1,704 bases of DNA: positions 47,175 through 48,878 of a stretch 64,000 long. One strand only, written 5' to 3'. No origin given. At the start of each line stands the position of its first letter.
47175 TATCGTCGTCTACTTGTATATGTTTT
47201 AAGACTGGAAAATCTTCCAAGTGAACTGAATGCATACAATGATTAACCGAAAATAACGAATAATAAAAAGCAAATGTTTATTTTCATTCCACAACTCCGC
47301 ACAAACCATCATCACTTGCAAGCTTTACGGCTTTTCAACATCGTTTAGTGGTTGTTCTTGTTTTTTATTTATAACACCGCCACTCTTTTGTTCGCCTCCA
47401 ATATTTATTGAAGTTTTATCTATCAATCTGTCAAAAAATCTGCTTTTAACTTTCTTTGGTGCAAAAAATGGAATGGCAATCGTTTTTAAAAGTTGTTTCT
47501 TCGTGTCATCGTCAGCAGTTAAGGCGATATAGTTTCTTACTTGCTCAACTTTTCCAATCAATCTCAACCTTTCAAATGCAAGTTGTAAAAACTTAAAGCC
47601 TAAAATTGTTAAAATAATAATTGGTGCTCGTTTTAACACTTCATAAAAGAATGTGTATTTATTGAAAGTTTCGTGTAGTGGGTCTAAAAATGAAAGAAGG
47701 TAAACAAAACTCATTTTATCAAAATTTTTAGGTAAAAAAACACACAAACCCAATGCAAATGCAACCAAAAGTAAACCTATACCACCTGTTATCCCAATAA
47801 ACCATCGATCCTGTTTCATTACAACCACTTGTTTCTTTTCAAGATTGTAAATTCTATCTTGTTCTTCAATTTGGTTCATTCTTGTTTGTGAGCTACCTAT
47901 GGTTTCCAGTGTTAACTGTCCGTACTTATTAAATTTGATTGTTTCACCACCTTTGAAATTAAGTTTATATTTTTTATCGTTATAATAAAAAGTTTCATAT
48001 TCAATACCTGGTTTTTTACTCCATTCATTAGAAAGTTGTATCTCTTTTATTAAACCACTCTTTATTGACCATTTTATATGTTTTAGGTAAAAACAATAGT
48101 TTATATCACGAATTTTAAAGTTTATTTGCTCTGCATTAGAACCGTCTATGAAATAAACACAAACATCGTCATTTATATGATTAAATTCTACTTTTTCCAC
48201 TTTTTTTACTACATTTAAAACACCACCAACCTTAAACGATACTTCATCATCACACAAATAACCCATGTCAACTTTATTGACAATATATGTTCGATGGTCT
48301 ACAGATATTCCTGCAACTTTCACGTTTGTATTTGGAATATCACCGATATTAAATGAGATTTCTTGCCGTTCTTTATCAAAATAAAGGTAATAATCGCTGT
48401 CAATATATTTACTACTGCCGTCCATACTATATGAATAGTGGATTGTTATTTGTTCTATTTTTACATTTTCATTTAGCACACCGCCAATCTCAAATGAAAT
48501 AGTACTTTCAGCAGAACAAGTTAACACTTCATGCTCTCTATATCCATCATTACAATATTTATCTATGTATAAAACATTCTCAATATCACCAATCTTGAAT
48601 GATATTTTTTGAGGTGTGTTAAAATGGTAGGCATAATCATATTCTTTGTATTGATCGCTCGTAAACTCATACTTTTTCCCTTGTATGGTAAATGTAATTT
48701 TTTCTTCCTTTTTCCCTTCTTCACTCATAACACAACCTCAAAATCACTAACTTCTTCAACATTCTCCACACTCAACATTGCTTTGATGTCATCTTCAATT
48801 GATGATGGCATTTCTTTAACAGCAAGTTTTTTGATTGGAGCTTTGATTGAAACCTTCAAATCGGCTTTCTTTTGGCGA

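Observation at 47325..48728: Tandem-repeat membrane protein translationally coupled to valS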

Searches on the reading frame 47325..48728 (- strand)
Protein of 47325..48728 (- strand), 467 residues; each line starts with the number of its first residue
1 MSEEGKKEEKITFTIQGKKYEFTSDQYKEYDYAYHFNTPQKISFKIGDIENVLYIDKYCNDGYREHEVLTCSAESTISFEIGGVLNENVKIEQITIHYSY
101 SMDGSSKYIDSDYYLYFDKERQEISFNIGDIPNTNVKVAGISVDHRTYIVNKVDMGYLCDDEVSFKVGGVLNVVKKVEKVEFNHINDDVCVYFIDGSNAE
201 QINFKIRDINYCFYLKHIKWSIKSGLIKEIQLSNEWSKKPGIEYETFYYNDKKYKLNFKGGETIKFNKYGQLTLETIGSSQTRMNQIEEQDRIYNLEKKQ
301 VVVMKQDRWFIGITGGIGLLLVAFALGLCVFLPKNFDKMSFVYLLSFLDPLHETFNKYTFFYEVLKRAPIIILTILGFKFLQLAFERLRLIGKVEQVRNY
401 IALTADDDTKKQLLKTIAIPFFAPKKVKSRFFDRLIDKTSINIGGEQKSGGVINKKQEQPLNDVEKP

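Call 6: search_protein_families(library=pfam, proteins=[window:47325-48728:-], max_evalue=0.01)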
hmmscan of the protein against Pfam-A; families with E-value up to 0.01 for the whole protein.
window:47325-48728:- (467 aa): 0 families

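Call 7: search_protein_families(library=ncbifam, proteins=[window:47325-48728:-], max_evalue=0.01)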
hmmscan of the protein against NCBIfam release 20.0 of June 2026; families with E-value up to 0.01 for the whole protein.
window:47325-48728:- (467 aa): 0 families

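Call 8: find_homologous_proteins(query=window:47325-48728:-, max_evalue=0.001)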
Query window:47325-48728:- (467 aa): 13 proteins with E <= 0.001 among 6860 candidates.
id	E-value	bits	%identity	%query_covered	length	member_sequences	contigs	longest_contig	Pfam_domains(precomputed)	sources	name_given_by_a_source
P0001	0.0e+0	1051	100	100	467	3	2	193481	-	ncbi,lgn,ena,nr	ncbi:MAG: hypothetical protein IJT15_03020 [Rickettsiales bacterium]|nr:hypothetical protein [Ricket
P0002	3.6e-209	713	73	98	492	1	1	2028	-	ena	-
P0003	5.1e-101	357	48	98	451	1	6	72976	-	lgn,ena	-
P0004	5.8e-65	238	38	98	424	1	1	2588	-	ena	-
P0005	2.7e-63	233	39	98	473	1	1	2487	-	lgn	-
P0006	2.8e-63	233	39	95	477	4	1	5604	-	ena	-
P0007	1.1e-58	217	36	98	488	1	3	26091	-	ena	-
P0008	3.2e-49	186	43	62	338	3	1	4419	-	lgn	-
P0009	3.5e-48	183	44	61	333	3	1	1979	-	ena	-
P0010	4.6e-44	169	47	47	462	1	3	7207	-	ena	-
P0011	5.0e-41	159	47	43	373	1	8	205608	-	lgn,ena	-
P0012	2.2e-40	157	48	40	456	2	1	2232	-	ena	-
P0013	2.7e-37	147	43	43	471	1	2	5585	-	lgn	-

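Call 11: find_encoding_contigs(protein=P0003, flank=8000, max_places=4)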
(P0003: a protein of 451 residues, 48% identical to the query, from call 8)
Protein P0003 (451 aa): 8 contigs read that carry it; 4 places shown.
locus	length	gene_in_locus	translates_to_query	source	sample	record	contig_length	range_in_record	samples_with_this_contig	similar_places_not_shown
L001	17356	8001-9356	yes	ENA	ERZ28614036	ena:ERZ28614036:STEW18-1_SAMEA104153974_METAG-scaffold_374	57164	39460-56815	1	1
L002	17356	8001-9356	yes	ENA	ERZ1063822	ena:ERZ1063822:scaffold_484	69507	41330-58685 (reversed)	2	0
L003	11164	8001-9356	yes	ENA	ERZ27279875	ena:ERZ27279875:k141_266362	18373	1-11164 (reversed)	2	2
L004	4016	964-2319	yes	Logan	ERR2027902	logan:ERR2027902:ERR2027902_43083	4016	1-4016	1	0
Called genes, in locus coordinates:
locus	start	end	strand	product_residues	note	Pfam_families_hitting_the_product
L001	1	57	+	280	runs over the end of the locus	PF00398:RrnaAD, PF01564:Spermine_synth (weak), PF03602:Cons_hypoth95 (faint), PF13649:Methyltransf_25 (weak)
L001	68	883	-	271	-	-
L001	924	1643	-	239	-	-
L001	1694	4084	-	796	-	PF27097:VirB4_TrbE_N, PF03135:CagE_TrbE_VirB, PF12846:AAA_10 (faint), PF19044:P-loop_TraG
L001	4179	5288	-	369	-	PF02275:CBAH, PF03417:AAT (faint)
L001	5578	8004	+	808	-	PF00133:tRNA-synt_1, PF01406:tRNA-synt_1e (faint), PF09334:tRNA-synt_1g, PF08264:Anticodon_1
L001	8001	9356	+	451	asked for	-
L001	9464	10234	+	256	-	PF19302:DUF5915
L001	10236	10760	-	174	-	-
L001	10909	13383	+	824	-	-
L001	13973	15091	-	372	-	-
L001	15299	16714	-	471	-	-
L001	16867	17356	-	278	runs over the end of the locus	?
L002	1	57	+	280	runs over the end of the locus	PF00398:RrnaAD, PF01564:Spermine_synth (weak), PF03602:Cons_hypoth95 (faint), PF13649:Methyltransf_25 (weak)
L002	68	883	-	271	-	-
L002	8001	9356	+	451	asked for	-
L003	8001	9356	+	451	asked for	-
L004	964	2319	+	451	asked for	-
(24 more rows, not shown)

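Call 12: find_encoding_contigs(protein=P0011, flank=8000, max_places=4)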
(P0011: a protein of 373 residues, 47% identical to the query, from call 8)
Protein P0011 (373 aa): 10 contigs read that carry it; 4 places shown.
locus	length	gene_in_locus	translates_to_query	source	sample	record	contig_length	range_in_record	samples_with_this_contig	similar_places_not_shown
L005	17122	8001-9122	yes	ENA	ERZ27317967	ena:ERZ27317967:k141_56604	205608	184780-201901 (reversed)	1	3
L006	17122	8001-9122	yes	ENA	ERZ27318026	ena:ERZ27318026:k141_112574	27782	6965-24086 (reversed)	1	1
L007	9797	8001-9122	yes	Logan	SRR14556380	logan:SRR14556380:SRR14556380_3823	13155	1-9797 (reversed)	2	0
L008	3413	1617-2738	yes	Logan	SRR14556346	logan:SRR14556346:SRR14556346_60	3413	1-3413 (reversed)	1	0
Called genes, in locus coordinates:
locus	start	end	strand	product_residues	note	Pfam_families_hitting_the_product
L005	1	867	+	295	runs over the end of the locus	PF00892:EamA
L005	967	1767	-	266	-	PF07722:Peptidase_C26, PF00117:GATase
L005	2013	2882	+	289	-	PF00483:NTP_transferase, PF12804:NTP_transf_3 (weak)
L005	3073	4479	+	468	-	-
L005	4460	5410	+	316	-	PF04333:MlaA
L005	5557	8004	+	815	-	PF00133:tRNA-synt_1, PF01406:tRNA-synt_1e (faint), PF09334:tRNA-synt_1g, PF08264:Anticodon_1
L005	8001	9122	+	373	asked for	-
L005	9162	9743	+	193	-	-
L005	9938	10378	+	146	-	PF04956:TrbC (weak)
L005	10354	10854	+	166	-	PF02130:YbeY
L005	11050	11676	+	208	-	PF01810:LysE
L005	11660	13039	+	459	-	PF01555:N6_N4_Mtase, PF02945:Endonuclease_7 (weak), PF01844:HNH, PF14279:HNH_5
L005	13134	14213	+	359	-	PF01594:AI-2E_transport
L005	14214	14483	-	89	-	-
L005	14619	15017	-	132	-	PF03819:MazG (weak)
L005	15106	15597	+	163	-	PF22817:ApeP-like (weak), PF07977:FabA, PF22818:ApeI-like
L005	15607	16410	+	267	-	PF25084:LbH_EIF2B (faint), PF25087:GMPPB_C (faint), PF00132:Hexapep, PF13720:Acetyltransf_11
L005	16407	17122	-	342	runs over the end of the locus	-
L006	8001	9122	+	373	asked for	-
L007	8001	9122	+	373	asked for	-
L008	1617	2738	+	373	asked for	-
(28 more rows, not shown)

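Call 16: search_protein_representatives(protein=window:47325-48728:-)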
Query: 467 residues. Proteins with E-value up to 0.001 (for the whole library): 15; up to 1e-10: 15; up to 1e-30: 12. The best 15 are listed.
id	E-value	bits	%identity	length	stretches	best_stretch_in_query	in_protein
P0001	0.0e+00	1051.4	100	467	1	1-467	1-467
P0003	1.6e-101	357.0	52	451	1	4-458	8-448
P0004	1.8e-65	238.1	51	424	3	292-458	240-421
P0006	8.8e-64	232.6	44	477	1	1-443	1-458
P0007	3.6e-59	217.4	42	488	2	36-458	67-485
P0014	1.7e-56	208.5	58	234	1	245-445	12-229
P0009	1.1e-48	182.8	49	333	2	192-431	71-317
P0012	6.9e-41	157.1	54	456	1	249-430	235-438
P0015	1.2e-35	139.8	38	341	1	152-441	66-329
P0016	1.0e-34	136.7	39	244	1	199-446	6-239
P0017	4.3e-34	134.7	44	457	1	249-457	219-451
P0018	9.9e-31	123.6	45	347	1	249-431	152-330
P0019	4.3e-28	114.9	43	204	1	250-431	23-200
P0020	5.2e-28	114.6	38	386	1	231-447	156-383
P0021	1.8e-25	106.3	67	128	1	354-439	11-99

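Call 19: find_encoding_contigs(protein=P0007, flank=6000, max_places=2)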
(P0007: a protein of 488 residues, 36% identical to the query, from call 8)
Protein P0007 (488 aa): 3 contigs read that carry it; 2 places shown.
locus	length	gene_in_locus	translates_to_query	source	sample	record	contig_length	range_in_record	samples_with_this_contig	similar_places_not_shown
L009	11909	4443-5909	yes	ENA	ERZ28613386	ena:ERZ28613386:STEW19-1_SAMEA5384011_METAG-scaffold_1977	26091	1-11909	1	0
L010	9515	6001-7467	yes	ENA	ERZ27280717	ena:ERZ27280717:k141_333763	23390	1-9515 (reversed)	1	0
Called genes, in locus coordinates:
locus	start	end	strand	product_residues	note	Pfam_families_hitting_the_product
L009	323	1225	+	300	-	PF00892:EamA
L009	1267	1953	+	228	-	PF01427:Peptidase_M15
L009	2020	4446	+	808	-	PF00133:tRNA-synt_1, PF01406:tRNA-synt_1e (faint), PF09334:tRNA-synt_1g, PF08264:Anticodon_1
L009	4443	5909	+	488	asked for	-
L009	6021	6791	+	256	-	PF19302:DUF5915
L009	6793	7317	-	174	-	-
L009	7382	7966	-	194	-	-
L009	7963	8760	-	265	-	-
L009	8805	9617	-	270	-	-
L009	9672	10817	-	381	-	-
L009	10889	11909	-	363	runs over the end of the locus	-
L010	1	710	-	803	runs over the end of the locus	PF27097:VirB4_TrbE_N, PF03135:CagE_TrbE_VirB, PF12846:AAA_10 (faint), PF19044:P-loop_TraG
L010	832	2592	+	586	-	-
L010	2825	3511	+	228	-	PF01427:Peptidase_M15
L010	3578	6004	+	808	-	PF00133:tRNA-synt_1, PF01406:tRNA-synt_1e (faint), PF09334:tRNA-synt_1g, PF08264:Anticodon_1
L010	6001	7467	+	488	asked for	-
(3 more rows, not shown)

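Call 20: find_encoding_contigs(protein=P0010, flank=6000, max_places=2)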
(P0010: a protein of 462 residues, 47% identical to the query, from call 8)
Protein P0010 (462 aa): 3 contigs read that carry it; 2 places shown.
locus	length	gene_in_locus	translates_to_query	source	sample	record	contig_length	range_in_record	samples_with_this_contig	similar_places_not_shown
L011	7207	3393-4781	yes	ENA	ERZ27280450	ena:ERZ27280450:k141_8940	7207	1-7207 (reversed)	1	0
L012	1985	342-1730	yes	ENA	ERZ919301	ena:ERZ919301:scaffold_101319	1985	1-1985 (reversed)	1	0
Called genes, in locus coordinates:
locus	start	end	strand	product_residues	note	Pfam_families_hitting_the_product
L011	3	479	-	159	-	?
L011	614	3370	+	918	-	PF00133:tRNA-synt_1, PF01406:tRNA-synt_1e (faint), PF09334:tRNA-synt_1g, PF00133:tRNA-synt_1, PF08264:Anticodon_1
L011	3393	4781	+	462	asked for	-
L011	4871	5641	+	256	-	PF19302:DUF5915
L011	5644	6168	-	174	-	-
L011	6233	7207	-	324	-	?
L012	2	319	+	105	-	?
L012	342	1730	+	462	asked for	-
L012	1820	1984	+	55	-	?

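Call 21: find_encoding_contigs(protein=P0006, flank=6000, max_places=2)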
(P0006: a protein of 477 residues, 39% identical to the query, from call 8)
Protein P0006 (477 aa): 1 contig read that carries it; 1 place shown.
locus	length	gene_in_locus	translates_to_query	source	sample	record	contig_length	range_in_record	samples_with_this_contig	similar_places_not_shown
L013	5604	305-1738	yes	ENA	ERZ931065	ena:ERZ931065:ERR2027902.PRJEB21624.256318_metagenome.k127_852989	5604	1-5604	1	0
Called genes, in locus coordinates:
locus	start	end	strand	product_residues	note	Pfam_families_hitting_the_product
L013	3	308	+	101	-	?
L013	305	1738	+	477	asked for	-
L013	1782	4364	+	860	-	PF00009:GTP_EFTU, PF01926:MMR_HSR1, PF02421:FeoB_N (weak), PF22042:EF-G_D2, PF11987:IF-2, PF03144:GTP_EFTU_D2 (weak)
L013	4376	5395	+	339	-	PF01171:ATP_bind_3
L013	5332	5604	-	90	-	?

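Call 22: find_encoding_contigs(protein=P0013, flank=6000, max_places=2)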
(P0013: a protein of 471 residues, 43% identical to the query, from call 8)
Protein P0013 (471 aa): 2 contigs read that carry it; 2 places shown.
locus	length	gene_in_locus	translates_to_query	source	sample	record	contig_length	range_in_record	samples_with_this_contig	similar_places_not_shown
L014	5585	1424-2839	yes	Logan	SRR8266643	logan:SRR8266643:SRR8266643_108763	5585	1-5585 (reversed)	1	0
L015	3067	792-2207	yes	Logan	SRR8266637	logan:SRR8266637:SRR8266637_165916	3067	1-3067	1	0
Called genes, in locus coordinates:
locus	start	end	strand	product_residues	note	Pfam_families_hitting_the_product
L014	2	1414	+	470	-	?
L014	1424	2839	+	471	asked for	-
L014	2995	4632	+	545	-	-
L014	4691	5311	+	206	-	PF01810:LysE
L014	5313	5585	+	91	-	?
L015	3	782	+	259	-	?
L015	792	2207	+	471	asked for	-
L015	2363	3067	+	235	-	?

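Call 23: find_related_loci(query=A1, collection=genome_contigs, flank=6000)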
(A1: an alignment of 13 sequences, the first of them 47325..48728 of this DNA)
Query A1 (467 aa) in genome_contigs; peptide patterns used: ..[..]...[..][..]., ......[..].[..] (x = any residue, [..] = any of these).
58 stretches matched a pattern, but none encodes a relative of the query by tblastn (E <= 1e-3).

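Call 24: predict_structure(alignment_id=A1)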
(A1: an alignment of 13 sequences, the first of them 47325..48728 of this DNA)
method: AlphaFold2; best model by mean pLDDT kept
length: 467 residues; sequences in the alignment: 13
mean_pLDDT: 70.7   pTM: 0.58
mean pLDDT of the five models: 70.7, 70.3, 69.7, 69.5, 67.4
residues with pLDDT >= 90: 157; 70-90: 113; 50-70: 86; < 50: 111
segments of 3 or more residues with pLDDT < 50: 1-6, 300-303, 332-359, 365-367, 390-392, 417-467
pLDDT, mean of each block of 10 residues (from residue 1): 53 80 85 87 91 90 75 92 94 82 58 80 93 94 88 84 91 93 90 83 91 93 92 77 80 90 93 93 90 69 56 71 65 42 36 41 48 51 50 51 53 48 35 32 26 27 28
secondary structure, 60 per line:
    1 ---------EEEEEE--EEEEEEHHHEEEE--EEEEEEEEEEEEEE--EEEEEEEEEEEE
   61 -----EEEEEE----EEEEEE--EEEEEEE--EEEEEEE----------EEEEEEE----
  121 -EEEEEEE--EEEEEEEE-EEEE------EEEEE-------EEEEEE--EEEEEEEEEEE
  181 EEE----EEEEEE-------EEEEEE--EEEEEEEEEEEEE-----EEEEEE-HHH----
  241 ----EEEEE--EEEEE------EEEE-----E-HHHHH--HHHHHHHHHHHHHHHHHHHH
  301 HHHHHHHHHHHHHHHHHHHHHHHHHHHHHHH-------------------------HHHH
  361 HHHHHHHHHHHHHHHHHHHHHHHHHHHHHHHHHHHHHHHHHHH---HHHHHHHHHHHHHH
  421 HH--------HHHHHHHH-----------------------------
elements in order: E10-15 E18-23 E27-30 E33-46 E49-60 E66-71 E76-81 E84-90 E93-99 E110-116 E122-128 E131-138 E140-143 E150-154 E162-167 E170-183 E188-193 E201-206 E209-221 E227-232 E245-249 E252-256 E263-266 H274-278 H281-331 H357-403 H407-422 H431-438

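Call 26: search_solved_structures(query=A1, max_evalue=1)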
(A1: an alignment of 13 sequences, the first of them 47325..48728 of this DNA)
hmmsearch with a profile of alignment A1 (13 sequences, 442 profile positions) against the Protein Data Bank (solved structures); distinct sequences matched with E-value up to 1: 0.

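Call 27: search_protein_families(library=pfam, alignment_id=A1, max_evalue=5)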
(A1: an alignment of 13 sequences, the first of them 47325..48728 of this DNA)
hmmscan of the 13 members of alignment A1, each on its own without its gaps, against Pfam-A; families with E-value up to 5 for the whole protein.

A. member 1, window:47325-48728:- (467 aa): 1 family
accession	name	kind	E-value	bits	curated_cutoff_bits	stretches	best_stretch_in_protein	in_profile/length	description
PF00018.34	SH3_1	-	0.084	12.9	22.9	0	160-179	11-30/48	SH3 domain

B. families by the number of members that match (of 13 scanned): 27 families (the first 25 are shown)
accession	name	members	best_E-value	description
PF07661.19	MORN_2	3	0.00013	MORN repeat variant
PF12709.12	Fungal_TACC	3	0.06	Fungal Transforming acidic coiled-coil (TACC) proteins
PF00018.34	SH3_1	2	0.084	SH3 domain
PF08370.16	PDR_assoc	1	0.0022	Plant PDR ABC transporter associated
PF06232.16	ATS3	1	0.0027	Embryo-specific protein 3, (ATS3)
PF02949.25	7tm_6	1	0.011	7tm Odorant receptor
PF07559.19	FlgE_D2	1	0.041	Flagellar basal body protein FlaE D2 domain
PF17834.7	GHD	1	0.064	Beta-sandwich domain in beta galactosidase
PF16532.11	Phage_tail_NK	1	0.07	Sf6-type phage tail needle knob or tip of some Caudovirales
PF18262.7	PhetRS_B1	1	0.07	Phe-tRNA synthetase beta subunit B1 domain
PF24857.1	THR4_C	1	0.073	Threonine synthase, C-terminal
PF22005.2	WWE_1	1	0.084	Parp14 WWE domain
PF10779.14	XhlA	1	0.086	Haemolysin XhlA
PF09160.16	FimH_man-bind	1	0.095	FimH, mannose binding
PF02747.20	PCNA_C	1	0.099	Proliferating cell nuclear antigen, C-terminal domain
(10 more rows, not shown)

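Call 35: search_protein_families(library=pfam, proteins=[P0010, P0011, P0012, P0013, P0006, P0007, P0003], max_evalue=1)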
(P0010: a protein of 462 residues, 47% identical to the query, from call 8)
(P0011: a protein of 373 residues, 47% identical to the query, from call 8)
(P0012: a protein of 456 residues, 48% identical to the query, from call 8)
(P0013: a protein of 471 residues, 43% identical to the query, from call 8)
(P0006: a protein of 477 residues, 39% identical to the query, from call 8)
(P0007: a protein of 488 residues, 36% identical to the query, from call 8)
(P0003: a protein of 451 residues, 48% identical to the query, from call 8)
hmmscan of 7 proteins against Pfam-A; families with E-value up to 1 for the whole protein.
P0010 (462 aa): 3 families
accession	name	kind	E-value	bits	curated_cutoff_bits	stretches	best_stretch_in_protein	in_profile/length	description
PF07661.19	MORN_2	-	0.00028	21.2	29.6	0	124-139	2-17/22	MORN repeat variant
PF16532.11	Phage_tail_NK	-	0.07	13.2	27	1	278-355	9-86/175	Sf6-type phage tail needle knob or tip of some Caudovirales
PF16026.10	MIEAP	-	0.12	12.8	27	1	272-349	80-157/195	Mitochondria-eating protein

P0011 (373 aa): 0 families

P0012 (456 aa): 5 families
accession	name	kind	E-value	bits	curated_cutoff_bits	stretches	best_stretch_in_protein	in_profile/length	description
PF07661.19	MORN_2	-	0.00013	22.2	29.6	0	25-38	4-17/22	MORN repeat variant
PF17834.7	GHD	-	0.064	13.4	34.5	0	229-246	23-40/57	Beta-sandwich domain in beta galactosidase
PF18262.7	PhetRS_B1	-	0.07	13.8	26.8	0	339-356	19-36/83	Phe-tRNA synthetase beta subunit B1 domain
PF10779.14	XhlA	-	0.086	13.5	34.7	0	274-313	16-56/67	Haemolysin XhlA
PF25282.1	POTRA1_3_Toc75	-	0.13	12.9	27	1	17-105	9-96/99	Toc75-like, POTRA domain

P0013 (471 aa): 2 families
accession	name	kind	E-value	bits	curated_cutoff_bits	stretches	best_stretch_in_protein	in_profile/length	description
PF07661.19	MORN_2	-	0.00039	20.8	29.6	0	28-41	4-17/22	MORN repeat variant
PF09160.16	FimH_man-bind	-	0.095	13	25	1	187-250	27-89/145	FimH, mannose binding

P0006 (477 aa): 5 families
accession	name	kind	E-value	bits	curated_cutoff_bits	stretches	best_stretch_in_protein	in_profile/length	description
PF06232.16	ATS3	-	0.0027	18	27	0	82-109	27-54/125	Embryo-specific protein 3, (ATS3)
PF07559.19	FlgE_D2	-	0.041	14.8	22.7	1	31-130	41-121/142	Flagellar basal body protein FlaE D2 domain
PF24857.1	THR4_C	-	0.073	13.7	27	0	107-128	13-34/85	Threonine synthase, C-terminal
PF02747.20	PCNA_C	-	0.099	13.3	23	0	116-142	100-126/128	Proliferating cell nuclear antigen, C-terminal domain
PF21203.3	ECM10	-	0.39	12.2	23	0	67-93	3-33/98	ER membrane protein complex subunit 10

P0007 (488 aa): 2 families
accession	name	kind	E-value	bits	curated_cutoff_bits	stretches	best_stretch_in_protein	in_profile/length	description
PF02949.25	7tm_6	-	0.011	15.3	25.8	1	299-390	32-126/313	7tm Odorant receptor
PF12709.12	Fungal_TACC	-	0.06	14.3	27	0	290-341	25-74/77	Fungal Transforming acidic coiled-coil (TACC) proteins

P0003 (451 aa): 2 families
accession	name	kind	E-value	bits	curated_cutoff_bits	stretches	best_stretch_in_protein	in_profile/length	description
PF22005.2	WWE_1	-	0.084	13.6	27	0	249-285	18-56/72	Parp14 WWE domain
PF13246.12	Cation_ATPase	-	0.14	12.7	21.7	0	93-120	40-67/91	Cation transport ATPase (P-type)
